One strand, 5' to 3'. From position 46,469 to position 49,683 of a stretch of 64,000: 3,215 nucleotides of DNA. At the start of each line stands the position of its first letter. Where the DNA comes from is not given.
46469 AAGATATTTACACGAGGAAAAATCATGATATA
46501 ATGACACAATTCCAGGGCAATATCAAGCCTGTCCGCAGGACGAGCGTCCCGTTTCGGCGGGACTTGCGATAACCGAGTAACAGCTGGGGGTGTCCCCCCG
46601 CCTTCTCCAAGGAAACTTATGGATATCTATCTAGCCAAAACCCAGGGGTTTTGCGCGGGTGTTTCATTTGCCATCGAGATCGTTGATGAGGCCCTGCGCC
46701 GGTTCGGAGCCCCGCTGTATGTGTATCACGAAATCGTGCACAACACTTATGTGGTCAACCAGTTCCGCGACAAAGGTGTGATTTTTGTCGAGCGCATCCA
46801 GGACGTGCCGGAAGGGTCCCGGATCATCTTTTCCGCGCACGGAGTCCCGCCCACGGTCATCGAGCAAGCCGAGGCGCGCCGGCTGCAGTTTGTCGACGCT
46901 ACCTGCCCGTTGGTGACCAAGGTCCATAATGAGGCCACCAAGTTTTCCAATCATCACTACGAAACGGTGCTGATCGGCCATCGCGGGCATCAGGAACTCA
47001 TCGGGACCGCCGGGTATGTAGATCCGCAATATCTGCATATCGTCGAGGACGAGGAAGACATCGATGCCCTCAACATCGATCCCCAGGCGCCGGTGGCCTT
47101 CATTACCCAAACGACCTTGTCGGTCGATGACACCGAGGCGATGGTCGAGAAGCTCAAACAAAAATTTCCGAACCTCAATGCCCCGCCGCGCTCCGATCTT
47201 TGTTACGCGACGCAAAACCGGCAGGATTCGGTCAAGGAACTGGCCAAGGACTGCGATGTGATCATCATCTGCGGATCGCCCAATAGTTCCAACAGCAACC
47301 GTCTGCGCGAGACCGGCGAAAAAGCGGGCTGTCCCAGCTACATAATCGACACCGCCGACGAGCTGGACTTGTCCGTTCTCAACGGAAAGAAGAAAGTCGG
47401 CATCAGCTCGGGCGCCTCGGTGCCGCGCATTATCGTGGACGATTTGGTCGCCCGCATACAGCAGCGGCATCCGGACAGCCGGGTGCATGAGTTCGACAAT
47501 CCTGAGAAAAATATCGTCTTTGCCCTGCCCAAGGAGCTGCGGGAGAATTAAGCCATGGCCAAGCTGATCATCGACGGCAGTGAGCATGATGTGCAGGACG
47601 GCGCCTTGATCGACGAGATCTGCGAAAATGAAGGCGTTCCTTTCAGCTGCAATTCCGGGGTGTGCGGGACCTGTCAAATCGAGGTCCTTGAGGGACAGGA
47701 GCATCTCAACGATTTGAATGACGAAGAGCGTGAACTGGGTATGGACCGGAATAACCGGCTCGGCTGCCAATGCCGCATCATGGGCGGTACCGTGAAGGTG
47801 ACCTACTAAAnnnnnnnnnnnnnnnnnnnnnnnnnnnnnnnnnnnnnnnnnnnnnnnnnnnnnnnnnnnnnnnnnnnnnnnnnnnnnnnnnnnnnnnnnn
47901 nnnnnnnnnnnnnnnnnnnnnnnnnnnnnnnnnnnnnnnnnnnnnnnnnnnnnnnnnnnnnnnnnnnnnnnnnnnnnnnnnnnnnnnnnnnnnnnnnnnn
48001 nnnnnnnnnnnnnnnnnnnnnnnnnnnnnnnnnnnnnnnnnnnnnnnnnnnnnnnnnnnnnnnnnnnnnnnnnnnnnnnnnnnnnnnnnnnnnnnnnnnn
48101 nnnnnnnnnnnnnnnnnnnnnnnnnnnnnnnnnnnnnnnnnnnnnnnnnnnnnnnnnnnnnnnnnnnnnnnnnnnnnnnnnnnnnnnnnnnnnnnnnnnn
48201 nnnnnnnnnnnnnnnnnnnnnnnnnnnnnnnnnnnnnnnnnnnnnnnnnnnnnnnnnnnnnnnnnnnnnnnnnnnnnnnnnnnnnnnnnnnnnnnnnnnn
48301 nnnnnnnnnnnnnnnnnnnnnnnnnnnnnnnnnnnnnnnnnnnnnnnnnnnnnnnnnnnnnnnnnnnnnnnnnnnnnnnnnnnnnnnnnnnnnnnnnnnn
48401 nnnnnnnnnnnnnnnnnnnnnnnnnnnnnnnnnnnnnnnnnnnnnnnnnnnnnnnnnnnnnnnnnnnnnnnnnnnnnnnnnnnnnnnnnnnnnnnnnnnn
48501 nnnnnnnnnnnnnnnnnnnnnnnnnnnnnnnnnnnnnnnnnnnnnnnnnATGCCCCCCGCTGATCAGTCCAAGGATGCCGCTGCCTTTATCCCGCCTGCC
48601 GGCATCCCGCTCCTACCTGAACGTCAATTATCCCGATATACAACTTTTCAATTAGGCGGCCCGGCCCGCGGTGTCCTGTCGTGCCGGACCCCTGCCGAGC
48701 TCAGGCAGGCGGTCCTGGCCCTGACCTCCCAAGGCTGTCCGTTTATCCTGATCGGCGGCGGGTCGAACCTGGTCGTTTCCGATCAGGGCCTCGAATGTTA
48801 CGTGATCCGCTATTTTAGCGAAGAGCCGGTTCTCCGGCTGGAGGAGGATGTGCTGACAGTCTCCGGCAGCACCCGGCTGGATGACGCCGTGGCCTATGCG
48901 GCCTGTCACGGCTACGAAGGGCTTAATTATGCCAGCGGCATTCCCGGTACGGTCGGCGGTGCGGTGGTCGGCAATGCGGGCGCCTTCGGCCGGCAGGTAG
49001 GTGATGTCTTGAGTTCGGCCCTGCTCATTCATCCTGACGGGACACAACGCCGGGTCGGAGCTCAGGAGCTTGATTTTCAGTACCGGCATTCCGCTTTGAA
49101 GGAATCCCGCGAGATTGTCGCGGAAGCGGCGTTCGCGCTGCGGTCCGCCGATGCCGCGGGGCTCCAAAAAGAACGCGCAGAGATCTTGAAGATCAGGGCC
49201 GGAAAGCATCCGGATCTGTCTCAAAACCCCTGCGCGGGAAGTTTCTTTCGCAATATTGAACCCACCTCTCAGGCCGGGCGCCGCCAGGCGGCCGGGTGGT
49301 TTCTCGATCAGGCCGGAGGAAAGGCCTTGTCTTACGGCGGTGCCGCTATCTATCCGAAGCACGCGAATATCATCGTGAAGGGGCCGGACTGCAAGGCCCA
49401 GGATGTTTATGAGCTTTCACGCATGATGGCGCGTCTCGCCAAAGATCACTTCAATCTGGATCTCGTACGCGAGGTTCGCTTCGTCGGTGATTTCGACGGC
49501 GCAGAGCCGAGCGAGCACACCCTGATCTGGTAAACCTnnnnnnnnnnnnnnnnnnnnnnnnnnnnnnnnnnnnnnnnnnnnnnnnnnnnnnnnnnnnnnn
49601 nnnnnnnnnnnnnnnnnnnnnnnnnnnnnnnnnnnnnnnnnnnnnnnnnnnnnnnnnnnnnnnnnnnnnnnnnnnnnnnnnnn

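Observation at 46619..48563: ispH-ferredoxin-moaE::rhodanese operon with an unusual MoaE-rhodanese fusion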

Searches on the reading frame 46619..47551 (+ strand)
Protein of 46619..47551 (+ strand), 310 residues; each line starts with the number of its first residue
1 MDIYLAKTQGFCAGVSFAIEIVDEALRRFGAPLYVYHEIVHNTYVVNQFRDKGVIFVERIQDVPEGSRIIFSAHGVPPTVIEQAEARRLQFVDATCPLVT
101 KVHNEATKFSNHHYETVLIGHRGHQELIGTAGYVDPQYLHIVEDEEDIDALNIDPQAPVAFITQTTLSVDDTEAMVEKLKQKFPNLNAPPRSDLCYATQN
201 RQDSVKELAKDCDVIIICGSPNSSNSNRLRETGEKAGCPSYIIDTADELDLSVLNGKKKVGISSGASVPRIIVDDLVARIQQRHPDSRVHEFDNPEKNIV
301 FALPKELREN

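Call 3: search_protein_families(library=pfam, proteins=[window:46619-47551:+], max_evalue=0.01)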
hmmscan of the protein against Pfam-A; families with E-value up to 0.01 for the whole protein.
window:46619-47551:+ (310 aa): 1 family
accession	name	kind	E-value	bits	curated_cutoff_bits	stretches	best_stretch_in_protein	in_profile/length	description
PF02401.23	LYTB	-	8.1e-92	307.7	24.5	1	3-280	1-266/267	LytB protein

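Call 4: search_protein_families(library=ncbifam, proteins=[window:46619-47551:+], max_evalue=0.01)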
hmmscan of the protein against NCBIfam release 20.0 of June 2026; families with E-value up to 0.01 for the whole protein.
window:46619-47551:+ (310 aa): 8 families
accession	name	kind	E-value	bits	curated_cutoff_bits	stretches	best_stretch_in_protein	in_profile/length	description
NF002188.0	PRK01045.1-2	equivalog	4.1e-122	407.1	420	1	1-309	1-309/315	4-hydroxy-3-methylbut-2-enyl diphosphate reductase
NF002190.0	PRK01045.1-4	subfamily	1e-118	395.9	389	1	2-309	8-317/321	4-hydroxy-3-methylbut-2-enyl diphosphate reductase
NF002189.0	PRK01045.1-3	equivalog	3.8e-117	390.9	444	1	3-309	16-321/326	4-hydroxy-3-methylbut-2-enyl diphosphate reductase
TIGR00216.1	ispH_lytB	equivalog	8.2e-96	320.5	187.85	1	2-282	1-281/282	4-hydroxy-3-methylbut-2-enyl diphosphate reductase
NF002187.0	PRK01045.1-1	equivalog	1.8e-72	243.8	276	1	1-284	1-279/282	4-hydroxy-3-methylbut-2-enyl diphosphate reductase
NF000907.0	PRK00087.1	equivalog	4.8e-72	243.1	624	1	1-294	1-289/671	bifunctional 4-hydroxy-3-methylbut-2-enyl diphosphate reductase/30S ribosomal protein S1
NF009024.0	PRK12360.1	equivalog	6.4e-64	216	387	1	1-282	1-280/281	4-hydroxy-3-methylbut-2-enyl diphosphate reductase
NF009911.0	PRK13371.1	equivalog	1.1e-37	130.1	440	2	2-146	56-205/405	4-hydroxy-3-methylbut-2-enyl diphosphate reductase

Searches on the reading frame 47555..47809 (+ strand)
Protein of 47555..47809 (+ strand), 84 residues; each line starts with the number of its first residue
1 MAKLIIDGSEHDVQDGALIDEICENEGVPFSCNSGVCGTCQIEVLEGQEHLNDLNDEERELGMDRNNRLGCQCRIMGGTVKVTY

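Call 3: search_protein_families(library=pfam, proteins=[window:47555-47809:+], max_evalue=0.01)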
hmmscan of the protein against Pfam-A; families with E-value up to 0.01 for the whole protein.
window:47555-47809:+ (84 aa): 1 family
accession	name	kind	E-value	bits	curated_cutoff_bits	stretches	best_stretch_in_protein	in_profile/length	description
PF00111.32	Fer2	-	4e-12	46.3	21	1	6-75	3-76/77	2Fe-2S iron-sulfur cluster binding domain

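Call 4: search_protein_families(library=ncbifam, proteins=[window:47555-47809:+], max_evalue=0.01)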
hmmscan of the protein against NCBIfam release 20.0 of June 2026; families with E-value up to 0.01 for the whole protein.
window:47555-47809:+ (84 aa): 10 families
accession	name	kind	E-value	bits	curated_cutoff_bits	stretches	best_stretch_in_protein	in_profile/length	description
TIGR02160.1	PA_CoA_Oxy5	hypoth_equivalog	6.3e-08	31.8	420.8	1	24-84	292-351/352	1,2-phenylacetyl-CoA epoxidase subunit PaaE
NF004317.0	PRK05713.1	equivalog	2.1e-07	30.5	338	1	15-78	16-79/312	iron-sulfur-binding ferredoxin reductase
TIGR02007.1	fdx_isc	equivalog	1.5e-05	25.1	132.1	1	3-81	10-96/110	ISC system 2Fe-2S type ferredoxin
NF041393.1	Frdxn_Halo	equivalog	1.7e-05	24.7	150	1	13-84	42-115/128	ferredoxin Fer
TIGR02008.1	fdx_plant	subfamily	5.4e-05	22.9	81.15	1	10-53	16-61/97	ferredoxin [2Fe-2S]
NF040810.1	BenC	equivalog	0.0001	21.6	430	1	27-78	33-86/333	benzoate 1,2-dioxygenase electron transfer component BenC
NF008822.0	PRK11872.1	equivalog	0.00012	21.2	402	1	26-76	34-85/341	anthranilate 1,2-dioxygenase electron transfer component AntC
NF007964.0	PRK10684.1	equivalog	0.00083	18.4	383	1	27-77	279-328/333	NADH oxidoreductase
NF058606.1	GlBtMonoRdsGbcB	equivalog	0.0011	18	500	1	12-82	290-360/362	glycine betaine monooxygenase reductase subunit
NF007985.1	PRK10713.1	equivalog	0.0082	15.7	75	0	28-51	30-53/81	class I ribonucleotide reductase maintenance protein YfaE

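Call 28: find_related_loci(query=A2, collection=genome_contigs, flank=6000)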
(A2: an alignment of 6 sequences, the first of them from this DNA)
Query A2 (84 aa) in genome_contigs; peptide patterns used: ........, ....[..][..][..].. (x = any residue, [..] = any of these).
171 stretches matched a pattern; 129 encode a relative of the query (tblastn E <= 1e-3); the best 80 are kept; 80 distinct loci.
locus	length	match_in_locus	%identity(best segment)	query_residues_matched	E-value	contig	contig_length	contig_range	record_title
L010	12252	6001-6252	80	1-84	1e-43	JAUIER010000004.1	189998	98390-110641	MAG: bacterium isolate 8_bin.41 NODE_151_length_189998_cov_1.349142, whole genome shotgun sequence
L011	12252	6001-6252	81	1-84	3e-43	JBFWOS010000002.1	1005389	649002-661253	MAG: Candidatus Omnitrophota bacterium isolate CA_2019_TPBF_141 NODE_29_length_1005389_cov_48.480852_TPBF, whole genome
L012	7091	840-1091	80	1-84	4e-42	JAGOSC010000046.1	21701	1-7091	MAG: Candidatus Omnitrophota bacterium isolate Gw_Eff_bin_307 Gw_Eff_4933_length_21701_cov_5.781079, whole genome shotgu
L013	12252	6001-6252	77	1-84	1e-41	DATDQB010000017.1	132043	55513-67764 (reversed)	MAG TPA_asm: Candidatus Omnitrophota bacterium isolate SMAG_U7936 k141_2020582, whole genome shotgun sequence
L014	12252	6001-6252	74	1-84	3e-39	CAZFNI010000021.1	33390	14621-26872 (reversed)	MAG TPA_asm: uncultured Planctomycetales bacterium isolate SRP342105_co1_465 genome assembly, contig: NODE_1668_length_3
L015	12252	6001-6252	74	1-84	4e-39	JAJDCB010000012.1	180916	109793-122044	MAG: Candidatus Omnitrophota bacterium isolate OFTM390 OFTM390_11, whole genome shotgun sequence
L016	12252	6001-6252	74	1-84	5e-39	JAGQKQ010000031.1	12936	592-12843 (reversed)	MAG: Candidatus Omnitrophota bacterium isolate HKST-UBA08 NODE_31_length_12936_cov_2.894004, whole genome shotgun sequen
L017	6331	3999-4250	74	1-84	3e-38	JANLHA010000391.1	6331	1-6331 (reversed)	MAG: Candidatus Omnitrophota bacterium isolate P6-5 k99_329909, whole genome shotgun sequence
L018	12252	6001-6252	73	1-84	6e-38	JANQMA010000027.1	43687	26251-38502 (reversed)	MAG: Candidatus Omnitrophota bacterium isolate PL25a_bin.80 k99_5114137, whole genome shotgun sequence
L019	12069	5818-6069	70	1-84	2e-37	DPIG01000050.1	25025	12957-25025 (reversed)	MAG TPA_asm: Candidatus Omnitrophota bacterium isolate UBA10147 contig_37990, whole genome shotgun sequence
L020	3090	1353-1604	68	1-84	1e-37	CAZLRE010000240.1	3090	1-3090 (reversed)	MAG TPA_asm: uncultured Planctomycetales bacterium isolate binchicken_co16_163 genome assembly, contig: NODE_54809_lengt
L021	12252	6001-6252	73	1-84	1e-37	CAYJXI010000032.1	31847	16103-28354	MAG TPA_asm: uncultured Planctomycetales bacterium isolate ERP125453_co1_481 genome assembly, contig: NODE_1154_length_3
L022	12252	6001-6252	68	1-84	4e-37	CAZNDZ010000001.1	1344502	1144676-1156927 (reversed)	MAG TPA_asm: uncultured Planctomycetales bacterium isolate SRP219642_co4_309 genome assembly, contig: NODE_1_length_1344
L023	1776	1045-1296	70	1-84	7e-37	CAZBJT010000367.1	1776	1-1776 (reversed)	MAG TPA_asm: uncultured Planctomycetales bacterium isolate binchicken_co54_492 genome assembly, contig: NODE_162374_leng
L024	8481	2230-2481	69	1-84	1e-36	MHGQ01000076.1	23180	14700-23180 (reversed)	MAG: Omnitrophica WOR_2 bacterium RIFCSPHIGHO2_02_FULL_50_17 rifcsphigho2_02_scaffold_8790, whole genome shotgun sequenc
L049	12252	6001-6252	67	1-84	2e-35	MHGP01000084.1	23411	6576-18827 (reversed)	MAG: Omnitrophica WOR_2 bacterium RIFCSPHIGHO2_02_FULL_48_11 rifcsphigho2_02_scaffold_7792, whole genome shotgun sequenc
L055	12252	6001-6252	67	1-84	5e-35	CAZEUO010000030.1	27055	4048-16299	MAG TPA_asm: uncultured Planctomycetales bacterium isolate SRP178908_co1_326 genome assembly, contig: NODE_1063_length_2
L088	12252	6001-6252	52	1-84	1e-29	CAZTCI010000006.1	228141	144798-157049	MAG TPA_asm: uncultured Planctomycetales bacterium isolate binchicken_co185_276 genome assembly, contig: NODE_55_length_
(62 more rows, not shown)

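Call 44: search_protein_families(library=pfam, proteins=[L010:6283-7821:+, L088:5412-6017:+, L088:6289-6726:+, L088:6807-8132:+, L088:8154-8909:+, L088:8925-9329:+, L055:6317-6565:+, L049:6715-7080:+], max_evalue=0.001)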
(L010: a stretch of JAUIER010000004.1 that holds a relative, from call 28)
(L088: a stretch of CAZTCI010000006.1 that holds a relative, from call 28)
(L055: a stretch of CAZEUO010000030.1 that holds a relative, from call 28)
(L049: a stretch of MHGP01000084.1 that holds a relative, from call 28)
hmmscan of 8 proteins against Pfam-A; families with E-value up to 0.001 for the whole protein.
L010:6283-7821:+ (513 aa): 3 families
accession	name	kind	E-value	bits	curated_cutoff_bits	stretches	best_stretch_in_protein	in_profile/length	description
PF00899.27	ThiF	-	6.8e-67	225.5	28.1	1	149-383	1-238/238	ThiF family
PF02391.22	MoaE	-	3.7e-34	117.8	23.4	1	7-117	3-114/114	MoaE protein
PF00581.25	Rhodanese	-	0.00098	20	22.2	0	417-497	15-99/102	Rhodanese-like domain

L088:5412-6017:+ (202 aa): 2 families
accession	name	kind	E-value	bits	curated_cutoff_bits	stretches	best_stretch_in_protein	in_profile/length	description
PF00440.29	TetR_N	-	7.1e-10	38.9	24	1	11-57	1-47/47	Bacterial regulatory proteins, tetR family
PF14493.12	HTH_40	-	0.00016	22.3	27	1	26-108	12-83/89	Helix-turn-helix domain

L088:6289-6726:+ (146 aa): 2 families
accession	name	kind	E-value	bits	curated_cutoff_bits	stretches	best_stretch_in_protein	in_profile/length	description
PF01243.27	PNPOx_N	-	8.6e-17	62.1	28.1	1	12-129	5-118/120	Pyridoxamine 5'-phosphate oxidase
PF16242.11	Pyrid_ox_like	-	8.1e-12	45.3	28.8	1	11-125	5-120/149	Pyridoxamine 5'-phosphate oxidase like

L088:6807-8132:+ (442 aa): 1 family
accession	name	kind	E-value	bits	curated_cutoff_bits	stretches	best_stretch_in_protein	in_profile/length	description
PF13372.12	Alginate_exp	-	1.8e-57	195.3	25.2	1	43-426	5-385/395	Alginate export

L088:8154-8909:+ (252 aa): 1 family
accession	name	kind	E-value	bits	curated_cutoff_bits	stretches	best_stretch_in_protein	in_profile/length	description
PF13531.11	SBP_bac_11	-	3e-57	194.5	25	1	24-248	1-226/227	Bacterial extracellular solute-binding protein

L088:8925-9329:+ (135 aa): 1 family
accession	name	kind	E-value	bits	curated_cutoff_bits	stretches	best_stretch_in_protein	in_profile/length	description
PF03459.23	TOBE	-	4.4e-09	36.9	22.3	1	69-130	2-64/64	TOBE domain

L055:6317-6565:+ (82 aa): 1 family
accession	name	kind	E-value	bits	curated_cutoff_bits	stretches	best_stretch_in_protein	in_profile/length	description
PF02597.26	ThiS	-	1.1e-17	64.7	22.5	1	8-82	1-76/76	ThiS family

L049:6715-7080:+ (122 aa): 1 family
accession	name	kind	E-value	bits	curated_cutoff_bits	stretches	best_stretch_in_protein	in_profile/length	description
PF14251.12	PterinBD-DUF4346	-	5.5e-10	40.3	29.6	1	36-122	2-86/86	PterinBD-DUF4346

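Call 55: search_solved_structures(query=A2, max_evalue=0.001)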
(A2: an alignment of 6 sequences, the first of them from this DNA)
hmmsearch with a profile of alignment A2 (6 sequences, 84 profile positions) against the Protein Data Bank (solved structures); distinct sequences matched with E-value up to 0.001: 37.
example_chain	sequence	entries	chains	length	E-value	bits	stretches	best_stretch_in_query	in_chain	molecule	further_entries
9i2a_A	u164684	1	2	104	1.9e-14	56.8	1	11-82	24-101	Ferredoxin-4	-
1doi_A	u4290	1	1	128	4.3e-07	33.3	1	11-84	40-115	2FE-2S FERREDOXIN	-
4wqm_A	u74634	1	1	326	6.2e-07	32.8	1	10-76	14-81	Toluene-4-monooxygenase electron transfer component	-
1roe_A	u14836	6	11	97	1.7e-06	31.3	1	10-60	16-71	FERREDOXIN | Ferredoxin-1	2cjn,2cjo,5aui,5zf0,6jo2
6khi_1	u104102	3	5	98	1.8e-06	31.3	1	10-60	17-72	Ferredoxin-1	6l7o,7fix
9q36_A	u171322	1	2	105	1.7e-05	28.2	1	11-75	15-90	Terpredoxin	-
1b9r_A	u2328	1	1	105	2.3e-05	27.7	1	11-75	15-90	PROTEIN (TERPREDOXIN)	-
7c3a_A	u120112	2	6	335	3.1e-05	27.3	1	18-75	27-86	Ferredoxin reductase component of carbazole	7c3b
1frd_A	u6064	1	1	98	3.6e-05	27.1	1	9-58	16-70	HETEROCYST [2FE-2S] FERREDOXIN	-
7eu3_8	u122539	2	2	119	4e-05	27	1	30-75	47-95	Photosynthetic NDH subunit of subcomplex B3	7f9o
5h57_A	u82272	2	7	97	5e-05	26.6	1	8-50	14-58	Ferredoxin-3, chloroplastic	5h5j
1qog_A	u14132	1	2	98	7.1e-05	26.2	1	9-53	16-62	FERREDOXIN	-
1j7c_A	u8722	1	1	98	7.4e-05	26.1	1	9-53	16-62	FERREDOXIN I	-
1czp_A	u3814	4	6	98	7.4e-05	26.1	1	9-53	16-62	FERREDOXIN I | [2FE-2S] FERREDOXIN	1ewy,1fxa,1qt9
1qof_A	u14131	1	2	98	7.5e-05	26.1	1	9-53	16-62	FERREDOXIN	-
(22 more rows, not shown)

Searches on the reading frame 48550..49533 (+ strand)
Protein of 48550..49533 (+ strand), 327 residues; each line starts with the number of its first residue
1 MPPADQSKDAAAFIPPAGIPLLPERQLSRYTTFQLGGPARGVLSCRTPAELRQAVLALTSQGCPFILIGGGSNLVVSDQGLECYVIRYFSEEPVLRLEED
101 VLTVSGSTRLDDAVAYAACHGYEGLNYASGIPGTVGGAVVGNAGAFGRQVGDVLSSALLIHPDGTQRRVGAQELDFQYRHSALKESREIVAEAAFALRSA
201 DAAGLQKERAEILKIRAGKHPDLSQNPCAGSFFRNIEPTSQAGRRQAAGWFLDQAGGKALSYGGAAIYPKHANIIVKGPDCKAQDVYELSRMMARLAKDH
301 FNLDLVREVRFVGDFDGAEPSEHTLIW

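Call 3: search_protein_families(library=pfam, proteins=[window:48550-49533:+], max_evalue=0.01)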
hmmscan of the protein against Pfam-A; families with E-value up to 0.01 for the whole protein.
window:48550-49533:+ (327 aa): 2 families
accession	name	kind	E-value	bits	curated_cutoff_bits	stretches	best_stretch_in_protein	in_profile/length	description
PF02873.21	MurB_C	-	3.8e-18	65.9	27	1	210-312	7-99/99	UDP-N-acetylenolpyruvoylglucosamine reductase, C-terminal domain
PF01565.28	FAD_binding_4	-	6.3e-17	62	26.4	1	40-169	2-138/139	FAD binding domain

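Call 4: search_protein_families(library=ncbifam, proteins=[window:48550-49533:+], max_evalue=0.01)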
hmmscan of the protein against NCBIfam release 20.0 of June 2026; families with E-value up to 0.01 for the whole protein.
window:48550-49533:+ (327 aa): 7 families
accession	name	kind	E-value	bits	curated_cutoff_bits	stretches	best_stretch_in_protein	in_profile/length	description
NF010480.0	PRK13905.1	equivalog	1.5e-65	221.1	259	1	17-315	12-301/303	UDP-N-acetylmuramate dehydrogenase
TIGR00179.1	murB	equivalog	9.2e-49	166.2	144.5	1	27-313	1-290/290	UDP-N-acetylmuramate dehydrogenase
NF010478.0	PRK13903.1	equivalog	4.1e-45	154.2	231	2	23-203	17-199/362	UDP-N-acetylmuramate dehydrogenase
NF000755.0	PRK00046.1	equivalog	2.2e-39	135.1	277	2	24-235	7-239/343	UDP-N-acetylmuramate dehydrogenase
NF011245.0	PRK14651.1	equivalog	5.5e-34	117.6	224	1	26-293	8-252/273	UDP-N-acetylmuramate dehydrogenase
NF010479.0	PRK13904.1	equivalog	6.2e-21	75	273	1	66-310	36-256/258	UDP-N-acetylmuramate dehydrogenase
NF011242.0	PRK14648.1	equivalog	2.4e-20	73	426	2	27-162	18-159/354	UDP-N-acetylmuramate dehydrogenase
